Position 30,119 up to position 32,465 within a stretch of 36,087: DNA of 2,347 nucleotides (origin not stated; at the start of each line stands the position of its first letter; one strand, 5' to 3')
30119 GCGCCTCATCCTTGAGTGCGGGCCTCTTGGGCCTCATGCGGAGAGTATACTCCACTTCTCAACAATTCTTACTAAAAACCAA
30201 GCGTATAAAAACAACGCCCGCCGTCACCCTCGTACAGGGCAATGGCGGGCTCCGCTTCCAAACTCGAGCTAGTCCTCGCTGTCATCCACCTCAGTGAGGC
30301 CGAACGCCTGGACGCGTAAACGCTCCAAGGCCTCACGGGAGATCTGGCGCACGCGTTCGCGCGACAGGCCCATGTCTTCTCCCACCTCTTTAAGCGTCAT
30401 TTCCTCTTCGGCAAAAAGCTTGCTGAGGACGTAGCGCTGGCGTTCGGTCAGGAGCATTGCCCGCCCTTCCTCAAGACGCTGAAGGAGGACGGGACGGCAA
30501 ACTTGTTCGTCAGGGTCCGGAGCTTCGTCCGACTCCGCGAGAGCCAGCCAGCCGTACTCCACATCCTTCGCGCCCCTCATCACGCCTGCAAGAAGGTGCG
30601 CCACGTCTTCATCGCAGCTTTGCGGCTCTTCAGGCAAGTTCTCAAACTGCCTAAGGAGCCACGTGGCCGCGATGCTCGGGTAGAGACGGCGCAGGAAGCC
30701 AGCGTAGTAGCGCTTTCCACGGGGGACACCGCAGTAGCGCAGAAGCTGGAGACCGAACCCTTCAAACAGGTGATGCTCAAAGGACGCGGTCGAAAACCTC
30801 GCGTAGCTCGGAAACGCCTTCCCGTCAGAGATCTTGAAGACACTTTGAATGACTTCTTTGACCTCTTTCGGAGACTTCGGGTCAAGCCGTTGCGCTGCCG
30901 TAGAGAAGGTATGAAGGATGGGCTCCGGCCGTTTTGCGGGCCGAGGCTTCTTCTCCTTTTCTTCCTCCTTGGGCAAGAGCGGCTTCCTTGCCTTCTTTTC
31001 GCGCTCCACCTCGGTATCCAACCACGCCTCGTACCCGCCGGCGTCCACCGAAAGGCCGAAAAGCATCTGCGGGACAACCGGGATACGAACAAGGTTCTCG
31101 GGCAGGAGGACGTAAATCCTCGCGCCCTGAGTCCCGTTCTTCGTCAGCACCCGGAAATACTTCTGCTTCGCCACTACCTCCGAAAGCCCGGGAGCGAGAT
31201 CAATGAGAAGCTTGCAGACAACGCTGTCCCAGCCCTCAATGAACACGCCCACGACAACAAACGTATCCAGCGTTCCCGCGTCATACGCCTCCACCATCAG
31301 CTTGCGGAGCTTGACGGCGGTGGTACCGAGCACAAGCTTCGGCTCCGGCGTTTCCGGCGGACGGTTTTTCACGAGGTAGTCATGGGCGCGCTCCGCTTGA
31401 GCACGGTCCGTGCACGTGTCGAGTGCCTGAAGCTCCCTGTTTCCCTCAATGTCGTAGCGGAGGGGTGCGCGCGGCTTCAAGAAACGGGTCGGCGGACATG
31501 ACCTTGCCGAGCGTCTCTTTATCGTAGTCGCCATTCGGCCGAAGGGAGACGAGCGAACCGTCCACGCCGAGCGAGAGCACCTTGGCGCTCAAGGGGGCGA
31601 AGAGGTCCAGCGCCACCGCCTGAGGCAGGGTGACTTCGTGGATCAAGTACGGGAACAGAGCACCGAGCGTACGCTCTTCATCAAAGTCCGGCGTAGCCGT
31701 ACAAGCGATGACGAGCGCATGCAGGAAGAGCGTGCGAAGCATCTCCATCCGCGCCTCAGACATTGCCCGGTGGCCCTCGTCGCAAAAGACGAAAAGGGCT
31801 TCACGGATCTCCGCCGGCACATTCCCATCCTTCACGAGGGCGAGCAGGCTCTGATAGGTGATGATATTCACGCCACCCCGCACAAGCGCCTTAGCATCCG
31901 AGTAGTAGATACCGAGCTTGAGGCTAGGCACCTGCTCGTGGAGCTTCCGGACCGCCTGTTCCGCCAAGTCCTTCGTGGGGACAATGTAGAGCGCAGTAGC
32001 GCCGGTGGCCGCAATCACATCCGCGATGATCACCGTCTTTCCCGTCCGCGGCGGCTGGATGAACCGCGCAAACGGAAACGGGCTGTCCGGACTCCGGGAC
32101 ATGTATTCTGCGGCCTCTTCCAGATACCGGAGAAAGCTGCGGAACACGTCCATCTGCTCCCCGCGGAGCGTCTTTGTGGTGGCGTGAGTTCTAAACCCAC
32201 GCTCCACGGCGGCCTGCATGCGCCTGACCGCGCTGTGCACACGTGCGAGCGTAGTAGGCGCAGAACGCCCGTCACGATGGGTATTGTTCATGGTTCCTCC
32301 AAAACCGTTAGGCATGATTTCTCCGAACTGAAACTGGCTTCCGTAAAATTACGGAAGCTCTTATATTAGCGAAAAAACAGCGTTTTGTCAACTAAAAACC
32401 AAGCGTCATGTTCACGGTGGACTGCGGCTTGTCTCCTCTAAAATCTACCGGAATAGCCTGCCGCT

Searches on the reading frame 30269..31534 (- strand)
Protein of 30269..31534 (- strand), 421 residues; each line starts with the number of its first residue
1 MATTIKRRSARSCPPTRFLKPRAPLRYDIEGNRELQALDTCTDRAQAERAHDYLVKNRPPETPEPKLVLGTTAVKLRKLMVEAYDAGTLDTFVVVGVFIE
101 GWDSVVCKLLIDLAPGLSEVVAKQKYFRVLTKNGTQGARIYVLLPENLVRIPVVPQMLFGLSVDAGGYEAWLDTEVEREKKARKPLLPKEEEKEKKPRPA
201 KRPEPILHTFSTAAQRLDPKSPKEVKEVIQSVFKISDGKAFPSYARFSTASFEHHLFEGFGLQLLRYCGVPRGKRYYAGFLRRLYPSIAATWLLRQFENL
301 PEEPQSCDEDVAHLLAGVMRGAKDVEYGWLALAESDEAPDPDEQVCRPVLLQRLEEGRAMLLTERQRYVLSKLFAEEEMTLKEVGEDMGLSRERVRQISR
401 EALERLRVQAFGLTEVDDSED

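Call 11: search_protein_families(library=pfam, proteins=[window:30269-31534:-], max_evalue=0.01)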
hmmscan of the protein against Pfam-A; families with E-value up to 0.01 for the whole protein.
window:30269-31534:- (421 aa): 1 family
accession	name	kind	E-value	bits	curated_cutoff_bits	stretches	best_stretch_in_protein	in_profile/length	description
PF04545.22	Sigma70_r4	-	6.4e-15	54.8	24.1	1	362-407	5-49/50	Sigma-70, region 4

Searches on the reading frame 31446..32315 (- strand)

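Call 11: search_protein_families(library=pfam, proteins=[window:31446-32315:-], max_evalue=0.01)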
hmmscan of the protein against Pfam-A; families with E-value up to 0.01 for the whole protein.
window:31446-32315:- (289 aa): 3 families
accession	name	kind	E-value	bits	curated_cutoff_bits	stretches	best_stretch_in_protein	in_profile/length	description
PF04851.21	ResIII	-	7e-12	46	22.5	1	89-210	32-163/164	Type III restriction enzyme, res subunit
PF18766.7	SWI2_SNF2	-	6.6e-08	32.9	26.7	1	168-235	114-181/221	SWI2/SNF2 ATPase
PF00270.35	DEAD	-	1.2e-07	32.1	26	1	91-212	25-162/167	DEAD/DEAH box helicase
